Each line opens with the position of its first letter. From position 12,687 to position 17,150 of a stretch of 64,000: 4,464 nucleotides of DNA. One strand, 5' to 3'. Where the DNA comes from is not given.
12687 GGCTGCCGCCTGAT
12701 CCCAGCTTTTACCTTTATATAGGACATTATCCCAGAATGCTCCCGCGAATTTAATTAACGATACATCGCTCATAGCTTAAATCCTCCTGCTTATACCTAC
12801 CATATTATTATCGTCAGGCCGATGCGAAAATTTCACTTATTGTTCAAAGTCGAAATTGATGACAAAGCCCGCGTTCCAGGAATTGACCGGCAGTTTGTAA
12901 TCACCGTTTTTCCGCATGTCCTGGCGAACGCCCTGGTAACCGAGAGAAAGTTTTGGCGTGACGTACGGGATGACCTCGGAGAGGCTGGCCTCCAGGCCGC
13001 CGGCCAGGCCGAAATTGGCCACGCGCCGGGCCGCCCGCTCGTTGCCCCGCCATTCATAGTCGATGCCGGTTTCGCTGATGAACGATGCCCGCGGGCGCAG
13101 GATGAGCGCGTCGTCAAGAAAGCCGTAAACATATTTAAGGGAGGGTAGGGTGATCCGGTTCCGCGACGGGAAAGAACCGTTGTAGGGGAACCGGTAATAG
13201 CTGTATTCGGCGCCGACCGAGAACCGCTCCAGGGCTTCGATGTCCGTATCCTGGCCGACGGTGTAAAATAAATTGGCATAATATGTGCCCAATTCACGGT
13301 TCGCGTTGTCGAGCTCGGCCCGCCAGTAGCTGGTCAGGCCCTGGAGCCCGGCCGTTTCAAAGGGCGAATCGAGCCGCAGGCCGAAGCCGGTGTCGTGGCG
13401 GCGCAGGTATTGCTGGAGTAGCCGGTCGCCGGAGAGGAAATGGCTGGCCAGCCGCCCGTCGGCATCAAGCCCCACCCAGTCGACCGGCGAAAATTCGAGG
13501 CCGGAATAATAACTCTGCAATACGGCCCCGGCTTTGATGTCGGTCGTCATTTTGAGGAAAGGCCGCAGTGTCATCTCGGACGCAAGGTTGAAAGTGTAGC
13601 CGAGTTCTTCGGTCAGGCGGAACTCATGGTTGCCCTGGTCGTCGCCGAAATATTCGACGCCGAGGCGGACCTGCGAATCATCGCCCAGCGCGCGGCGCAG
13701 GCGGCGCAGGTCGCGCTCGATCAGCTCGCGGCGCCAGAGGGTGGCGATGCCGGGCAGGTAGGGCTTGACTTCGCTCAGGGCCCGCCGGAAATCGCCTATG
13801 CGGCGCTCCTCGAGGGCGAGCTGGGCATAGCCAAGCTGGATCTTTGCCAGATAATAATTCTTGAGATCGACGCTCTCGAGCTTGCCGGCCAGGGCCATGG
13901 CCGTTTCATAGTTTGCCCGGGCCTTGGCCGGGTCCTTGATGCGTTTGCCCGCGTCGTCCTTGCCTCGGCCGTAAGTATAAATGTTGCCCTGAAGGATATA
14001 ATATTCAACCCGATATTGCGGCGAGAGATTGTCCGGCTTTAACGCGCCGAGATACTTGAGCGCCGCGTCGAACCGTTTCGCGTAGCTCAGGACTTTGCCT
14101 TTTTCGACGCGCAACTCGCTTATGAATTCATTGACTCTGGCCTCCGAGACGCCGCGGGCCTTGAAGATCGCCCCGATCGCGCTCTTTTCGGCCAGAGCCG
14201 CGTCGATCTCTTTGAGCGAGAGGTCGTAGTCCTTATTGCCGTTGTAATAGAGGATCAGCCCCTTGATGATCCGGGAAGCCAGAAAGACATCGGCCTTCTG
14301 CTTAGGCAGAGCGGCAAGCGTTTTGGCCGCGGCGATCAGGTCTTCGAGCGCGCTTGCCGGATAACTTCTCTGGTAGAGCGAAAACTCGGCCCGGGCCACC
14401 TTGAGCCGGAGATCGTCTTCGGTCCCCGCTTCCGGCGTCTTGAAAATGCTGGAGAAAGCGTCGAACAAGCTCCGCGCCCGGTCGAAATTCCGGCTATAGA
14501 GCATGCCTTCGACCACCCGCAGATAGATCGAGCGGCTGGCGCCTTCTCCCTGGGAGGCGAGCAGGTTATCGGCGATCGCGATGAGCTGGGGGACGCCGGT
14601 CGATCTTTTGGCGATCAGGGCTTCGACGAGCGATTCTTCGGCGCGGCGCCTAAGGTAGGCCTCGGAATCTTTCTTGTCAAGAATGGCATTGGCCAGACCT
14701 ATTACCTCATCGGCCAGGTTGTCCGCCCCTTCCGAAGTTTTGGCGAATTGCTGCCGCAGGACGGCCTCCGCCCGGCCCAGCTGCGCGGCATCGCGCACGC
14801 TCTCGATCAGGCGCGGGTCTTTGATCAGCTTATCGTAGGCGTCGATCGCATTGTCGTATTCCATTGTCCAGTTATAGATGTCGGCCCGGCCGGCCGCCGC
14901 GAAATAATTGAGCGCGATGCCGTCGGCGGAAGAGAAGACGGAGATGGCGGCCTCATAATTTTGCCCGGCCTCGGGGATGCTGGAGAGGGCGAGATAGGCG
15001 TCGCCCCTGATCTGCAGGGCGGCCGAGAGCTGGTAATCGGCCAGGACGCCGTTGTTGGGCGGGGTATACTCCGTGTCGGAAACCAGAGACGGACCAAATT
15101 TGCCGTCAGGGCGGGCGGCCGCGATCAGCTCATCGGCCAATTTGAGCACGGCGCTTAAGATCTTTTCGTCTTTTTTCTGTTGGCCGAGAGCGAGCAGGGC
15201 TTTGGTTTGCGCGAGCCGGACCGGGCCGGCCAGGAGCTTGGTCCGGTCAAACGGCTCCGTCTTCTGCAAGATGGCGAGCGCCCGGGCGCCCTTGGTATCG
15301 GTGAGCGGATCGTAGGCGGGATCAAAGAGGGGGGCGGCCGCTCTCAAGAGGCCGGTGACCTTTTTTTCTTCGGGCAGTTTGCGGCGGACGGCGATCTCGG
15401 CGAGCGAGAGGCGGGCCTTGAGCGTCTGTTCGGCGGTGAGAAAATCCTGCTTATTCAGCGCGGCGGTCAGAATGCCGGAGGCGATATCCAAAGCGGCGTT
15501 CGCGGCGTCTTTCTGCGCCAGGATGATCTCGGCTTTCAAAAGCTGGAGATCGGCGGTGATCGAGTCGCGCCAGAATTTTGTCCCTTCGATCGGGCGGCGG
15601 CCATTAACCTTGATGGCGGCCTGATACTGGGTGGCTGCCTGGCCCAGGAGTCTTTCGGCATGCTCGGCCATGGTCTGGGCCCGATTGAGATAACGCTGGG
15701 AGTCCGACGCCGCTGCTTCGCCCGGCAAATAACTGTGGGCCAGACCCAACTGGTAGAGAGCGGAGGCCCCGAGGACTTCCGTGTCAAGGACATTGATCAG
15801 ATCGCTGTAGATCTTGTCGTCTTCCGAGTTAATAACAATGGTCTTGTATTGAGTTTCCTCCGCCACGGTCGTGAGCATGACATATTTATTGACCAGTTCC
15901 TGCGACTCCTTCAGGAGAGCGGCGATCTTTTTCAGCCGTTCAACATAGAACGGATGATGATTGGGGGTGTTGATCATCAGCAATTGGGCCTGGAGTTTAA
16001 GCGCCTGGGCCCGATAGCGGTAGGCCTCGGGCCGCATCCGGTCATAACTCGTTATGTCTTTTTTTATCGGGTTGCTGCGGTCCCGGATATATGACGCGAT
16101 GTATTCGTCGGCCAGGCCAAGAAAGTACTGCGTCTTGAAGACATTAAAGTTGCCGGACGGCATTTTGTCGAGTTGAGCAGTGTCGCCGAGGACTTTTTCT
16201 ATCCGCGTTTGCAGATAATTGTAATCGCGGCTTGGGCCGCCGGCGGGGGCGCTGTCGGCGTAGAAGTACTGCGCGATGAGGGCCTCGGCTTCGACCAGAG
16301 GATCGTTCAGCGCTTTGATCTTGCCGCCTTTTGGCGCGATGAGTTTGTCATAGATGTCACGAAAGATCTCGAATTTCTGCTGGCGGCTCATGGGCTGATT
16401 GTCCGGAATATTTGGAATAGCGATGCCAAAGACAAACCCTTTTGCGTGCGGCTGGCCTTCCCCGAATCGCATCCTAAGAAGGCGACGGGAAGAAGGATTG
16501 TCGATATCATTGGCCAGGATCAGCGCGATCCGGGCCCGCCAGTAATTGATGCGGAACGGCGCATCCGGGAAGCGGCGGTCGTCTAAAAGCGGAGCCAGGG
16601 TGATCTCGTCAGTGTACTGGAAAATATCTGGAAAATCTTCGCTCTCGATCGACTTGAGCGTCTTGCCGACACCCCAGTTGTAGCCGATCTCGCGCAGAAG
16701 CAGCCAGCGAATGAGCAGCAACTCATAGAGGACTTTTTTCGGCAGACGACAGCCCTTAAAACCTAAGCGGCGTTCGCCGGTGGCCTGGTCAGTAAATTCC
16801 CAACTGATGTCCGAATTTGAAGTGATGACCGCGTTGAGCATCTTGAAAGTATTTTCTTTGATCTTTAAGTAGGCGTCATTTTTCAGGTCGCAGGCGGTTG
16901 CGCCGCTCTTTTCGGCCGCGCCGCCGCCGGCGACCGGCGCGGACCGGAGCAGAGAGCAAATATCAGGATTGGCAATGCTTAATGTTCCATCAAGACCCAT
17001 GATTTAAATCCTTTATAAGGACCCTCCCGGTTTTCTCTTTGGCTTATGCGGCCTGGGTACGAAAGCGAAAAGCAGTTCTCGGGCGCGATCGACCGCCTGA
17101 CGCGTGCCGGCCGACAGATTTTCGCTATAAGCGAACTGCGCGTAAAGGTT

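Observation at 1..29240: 29-kb co-directional island of giant ORFans: candidate undescribed envelope-spanning glycan/adhesin system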

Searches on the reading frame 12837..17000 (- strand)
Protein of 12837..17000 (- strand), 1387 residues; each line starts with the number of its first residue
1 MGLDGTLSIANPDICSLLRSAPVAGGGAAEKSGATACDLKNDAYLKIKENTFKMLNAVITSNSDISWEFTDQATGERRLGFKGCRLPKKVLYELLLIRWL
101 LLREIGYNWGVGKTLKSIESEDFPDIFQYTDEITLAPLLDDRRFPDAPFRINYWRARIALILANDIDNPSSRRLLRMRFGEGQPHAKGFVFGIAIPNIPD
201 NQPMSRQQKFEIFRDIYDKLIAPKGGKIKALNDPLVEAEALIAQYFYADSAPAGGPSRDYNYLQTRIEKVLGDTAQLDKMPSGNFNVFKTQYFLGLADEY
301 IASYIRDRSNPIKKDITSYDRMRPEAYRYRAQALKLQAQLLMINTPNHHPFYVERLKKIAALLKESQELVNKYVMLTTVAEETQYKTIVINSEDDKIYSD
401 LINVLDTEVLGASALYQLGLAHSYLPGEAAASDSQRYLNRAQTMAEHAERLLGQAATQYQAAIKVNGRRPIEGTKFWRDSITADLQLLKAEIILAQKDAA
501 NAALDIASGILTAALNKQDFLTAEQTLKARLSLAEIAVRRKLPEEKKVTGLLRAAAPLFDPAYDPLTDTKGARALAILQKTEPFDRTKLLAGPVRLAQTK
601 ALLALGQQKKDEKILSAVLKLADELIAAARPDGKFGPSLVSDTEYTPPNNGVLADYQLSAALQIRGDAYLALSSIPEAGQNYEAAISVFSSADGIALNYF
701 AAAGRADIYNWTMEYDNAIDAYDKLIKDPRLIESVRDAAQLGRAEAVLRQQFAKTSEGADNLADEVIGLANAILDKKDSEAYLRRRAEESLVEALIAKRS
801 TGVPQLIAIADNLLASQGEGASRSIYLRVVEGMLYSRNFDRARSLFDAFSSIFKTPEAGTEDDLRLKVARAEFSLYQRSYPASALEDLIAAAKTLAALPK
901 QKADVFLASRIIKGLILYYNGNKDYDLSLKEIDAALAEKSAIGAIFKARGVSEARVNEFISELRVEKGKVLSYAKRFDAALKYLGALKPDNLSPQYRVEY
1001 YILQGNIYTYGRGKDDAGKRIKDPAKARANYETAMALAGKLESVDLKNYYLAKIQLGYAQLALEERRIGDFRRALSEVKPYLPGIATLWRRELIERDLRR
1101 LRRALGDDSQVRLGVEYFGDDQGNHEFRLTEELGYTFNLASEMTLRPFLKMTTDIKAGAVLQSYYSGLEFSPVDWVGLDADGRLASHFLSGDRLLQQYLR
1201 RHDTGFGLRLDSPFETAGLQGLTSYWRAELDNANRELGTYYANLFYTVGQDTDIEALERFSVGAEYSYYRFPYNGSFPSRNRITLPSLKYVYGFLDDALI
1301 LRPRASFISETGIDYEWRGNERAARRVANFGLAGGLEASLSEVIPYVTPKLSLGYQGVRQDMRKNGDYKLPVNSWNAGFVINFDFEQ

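Call 4: search_protein_families(library=pfam, proteins=[window:12837-17000:-], max_evalue=0.1)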
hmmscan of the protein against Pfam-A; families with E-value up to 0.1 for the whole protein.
window:12837-17000:- (1387 aa): 1 family
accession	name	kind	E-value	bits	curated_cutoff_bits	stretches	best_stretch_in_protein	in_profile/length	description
PF21815.4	PAS_PdeA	-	0.094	13.1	21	0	503-544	41-82/106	PdeA-like PAS domain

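Call 11: search_protein_families(library=ncbifam, proteins=[window:12837-17000:-], max_evalue=0.1)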
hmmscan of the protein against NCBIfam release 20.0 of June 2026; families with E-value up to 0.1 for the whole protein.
window:12837-17000:- (1387 aa): 0 families

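Call 12: search_protein_families(library=padloc, proteins=[window:12837-17000:-], max_evalue=0.1)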
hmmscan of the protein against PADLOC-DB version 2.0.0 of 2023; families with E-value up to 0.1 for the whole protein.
window:12837-17000:- (1387 aa): 0 families

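Call 18: search_solved_structures(query=window:12837-17000:-, max_evalue=1)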
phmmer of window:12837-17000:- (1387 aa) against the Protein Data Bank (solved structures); distinct sequences matched with E-value up to 1: 0.

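Call 63: search_solved_structures(query=A7, max_evalue=10)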
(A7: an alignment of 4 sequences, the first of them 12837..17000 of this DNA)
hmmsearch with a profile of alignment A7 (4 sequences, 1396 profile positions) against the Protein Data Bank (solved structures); distinct sequences matched with E-value up to 10: 3.
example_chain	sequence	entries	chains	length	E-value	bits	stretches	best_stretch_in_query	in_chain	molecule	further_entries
4eif_A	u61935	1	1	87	0.12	13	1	1007-1044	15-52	Cytochrome c6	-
2kc7_A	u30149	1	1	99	0.32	11.6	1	973-1039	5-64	bfr218_protein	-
4eie_A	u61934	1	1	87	0.37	11.4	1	1007-1044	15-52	Cytochrome c6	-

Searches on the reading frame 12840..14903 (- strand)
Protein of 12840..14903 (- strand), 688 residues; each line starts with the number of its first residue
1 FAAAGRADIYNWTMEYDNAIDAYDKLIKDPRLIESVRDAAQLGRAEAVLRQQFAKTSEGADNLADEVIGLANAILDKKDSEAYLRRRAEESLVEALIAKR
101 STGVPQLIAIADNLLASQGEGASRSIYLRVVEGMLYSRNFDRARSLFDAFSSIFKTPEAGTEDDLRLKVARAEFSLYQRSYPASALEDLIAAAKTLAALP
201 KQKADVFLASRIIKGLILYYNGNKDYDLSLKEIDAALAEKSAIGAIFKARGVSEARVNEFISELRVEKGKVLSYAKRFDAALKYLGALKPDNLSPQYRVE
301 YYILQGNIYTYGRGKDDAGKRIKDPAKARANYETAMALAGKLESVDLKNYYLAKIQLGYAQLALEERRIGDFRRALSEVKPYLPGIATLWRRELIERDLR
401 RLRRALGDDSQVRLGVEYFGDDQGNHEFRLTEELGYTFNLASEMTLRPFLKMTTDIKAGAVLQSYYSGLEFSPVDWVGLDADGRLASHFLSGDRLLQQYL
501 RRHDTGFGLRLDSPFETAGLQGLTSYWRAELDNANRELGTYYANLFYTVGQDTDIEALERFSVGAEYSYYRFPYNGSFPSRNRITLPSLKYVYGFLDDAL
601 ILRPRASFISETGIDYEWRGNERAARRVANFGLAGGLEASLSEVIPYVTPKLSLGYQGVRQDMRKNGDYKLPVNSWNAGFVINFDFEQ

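Call 82: predict_structure(alignment_id=A10)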
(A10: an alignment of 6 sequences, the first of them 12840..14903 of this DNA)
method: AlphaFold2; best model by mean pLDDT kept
length: 688 residues; sequences in the alignment: 6
mean_pLDDT: 73.8   pTM: 0.58
mean pLDDT of the five models: 73.8, 72.9, 66.6, 65.8, 63.9
residues with pLDDT >= 90: 153; 70-90: 293; 50-70: 145; < 50: 97
segments of 3 or more residues with pLDDT < 50: 407-410, 473-479, 483-544, 550-559, 573-578
pLDDT, mean of each block of 10 residues (from residue 1): 77 83 90 85 91 75 90 87 84 87 84 88 85 83 89 84 88 85 90 82 71 91 88 86 67 78 93 89 92 92 95 79 92 97 89 95 73 77 78 76 54 78 75 65 59 70 61 47 46 42 43 33 33 36 50 43 61 52 64 57 74 68 71 78 60 79 58 73 61
secondary structure, 60 per line:
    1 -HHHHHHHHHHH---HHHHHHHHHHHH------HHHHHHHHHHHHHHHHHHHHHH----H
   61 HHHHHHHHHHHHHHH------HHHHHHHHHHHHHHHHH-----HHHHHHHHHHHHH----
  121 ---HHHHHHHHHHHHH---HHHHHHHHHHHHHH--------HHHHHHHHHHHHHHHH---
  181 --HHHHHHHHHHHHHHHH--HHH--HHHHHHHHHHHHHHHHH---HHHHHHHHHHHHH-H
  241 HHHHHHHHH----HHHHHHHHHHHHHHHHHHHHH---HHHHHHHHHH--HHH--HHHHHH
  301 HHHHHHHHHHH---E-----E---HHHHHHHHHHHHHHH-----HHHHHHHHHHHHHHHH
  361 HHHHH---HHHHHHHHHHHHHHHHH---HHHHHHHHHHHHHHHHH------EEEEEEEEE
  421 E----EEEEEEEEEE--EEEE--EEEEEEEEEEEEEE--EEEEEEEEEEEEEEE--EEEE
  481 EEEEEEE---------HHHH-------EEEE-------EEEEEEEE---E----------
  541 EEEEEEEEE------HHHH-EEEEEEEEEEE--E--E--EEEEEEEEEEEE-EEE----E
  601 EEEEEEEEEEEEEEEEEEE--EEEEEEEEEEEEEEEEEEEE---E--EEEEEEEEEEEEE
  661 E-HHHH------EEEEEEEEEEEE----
elements in order (helices of 4 or more, strands of 3 or more residues): H2-12 H16-27 H34-55 H60-75 H82-98 H104-116 H124-136 H140-153 H162-177 H183-198 H206-222 H226-238 H240-249 H254-274 H278-287 H295-311 H325-339 H345-365 H369-385 H389-405 E412-421 E426-435 E438-441 E444-457 E460-474 E477-487 H497-500 E508-511 E519-526 E541-549 H556-559 E561-571 E580-591 E593-595 E600-619 E622-641 E648-661 H663-666 E673-684

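Call 84: fold_search(model_id=the predicted structure, library=pdb)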
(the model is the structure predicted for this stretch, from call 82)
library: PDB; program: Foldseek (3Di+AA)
matches with E <= 10: 1257; with E <= 0.001: 35
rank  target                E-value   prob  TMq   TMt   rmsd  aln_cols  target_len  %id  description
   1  6i7s_H                1.4e-07  1.00  0.19  0.16  29.5       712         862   11  Microsomal triglyceride transfer protein (released 2019-08-21)
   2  6i7s_G                3.6e-07  1.00  0.19  0.16  29.5       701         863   11  Microsomal triglyceride transfer protein (released 2019-08-21)
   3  9b8a                  2.2e-06  1.00  0.22  0.25  19.1       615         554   12  Cryo-EM structure of E. coli cellulose synthase subunit C (released 2025-02-19)
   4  9b8h_A                3.0e-06  1.00  0.22  0.25  17.1       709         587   11  Cryo-EM structure of E. coli cellulose synthase subunit C with cellotetraose (released 2025-02-19)
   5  8eoj_B                7.2e-06  0.99  0.14  0.12  30.6       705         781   12  Microsomal triglyceride transfer protein (released 2023-05-03)
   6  9h80_M                4.4e-05  1.00  0.24  0.38  15.7       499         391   10  Structure of the outer membrane exopolysaccharide transporter PelBC (released 2025-06-11)
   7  6hc2_S                6.1e-05  1.00  0.29  0.48  11.2       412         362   11  Crystal structure of NuMA/LGN hetero-hexamers (released 2019-05-29)
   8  6hc2_C                8.6e-05  1.00  0.33  0.55   8.4       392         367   10  Crystal structure of NuMA/LGN hetero-hexamers (released 2019-05-29)
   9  6hc2_E                9.4e-05  1.00  0.33  0.55   8.4       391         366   10  Crystal structure of NuMA/LGN hetero-hexamers (released 2019-05-29)
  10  3sf4_A                1.2e-04  1.00  0.31  0.52   9.6       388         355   11  Crystal structure of the complex between the conserved cell polarity proteins Inscuteable and LGN (released 2011-11-23)
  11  6hc2_A                1.4e-04  1.00  0.33  0.56   8.2       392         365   10  Crystal structure of NuMA/LGN hetero-hexamers (released 2019-05-29)
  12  2wjq                  1.8e-04  1.00  0.20  0.52   9.0       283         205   11  NanC porin structure in hexagonal crystal form. (released 2009-10-13)
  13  8fy4_B                1.9e-04  1.00  0.30  0.35  12.0       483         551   12  Structure of NOT1:NOT10:NOT11 module of the chicken CCR4-NOT complex (released 2023-08-30)
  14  9a32_MODEL_1_A        2.1e-04  1.00  0.19  0.31  15.5       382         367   12  Model of E. coli OmpC by in-cell photo-crosslinking MS and deep learning (released 2023-02-24)
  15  6ehb_B                2.5e-04  1.00  0.20  0.35  13.4       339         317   11  OmpU, an outer membrane protein, of Vibrio cholerae (released 2018-04-25)
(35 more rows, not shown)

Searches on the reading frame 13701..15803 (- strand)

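Call 25: search_protein_families(library=pfam, proteins=[window:13701-15803:-], max_evalue=10)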
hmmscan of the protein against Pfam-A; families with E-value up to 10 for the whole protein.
window:13701-15803:- (701 aa): 6 families
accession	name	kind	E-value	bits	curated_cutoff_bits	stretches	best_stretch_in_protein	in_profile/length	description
PF21815.4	PAS_PdeA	-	0.0085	16.5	21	1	104-145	41-82/106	PdeA-like PAS domain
PF05524.18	PEP-utilisers_N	-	0.051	14.2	24.4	1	315-367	63-117/121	PEP-utilising enzyme, N-terminal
PF13414.12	TPR_11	-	0.12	12.5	26.8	1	267-288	1-22/42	TPR repeat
PF14930.12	Qn_am_d_aII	-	0.22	12.2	27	1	255-311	6-58/107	Quinohemoprotein amine dehydrogenase, alpha subunit domain II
PF00515.34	TPR_1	-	1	9.7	27.8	1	305-325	6-26/34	Tetratricopeptide repeat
PF13174.12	TPR_6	-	6.2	8.2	26.3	1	307-329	7-29/33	Tetratricopeptide repeat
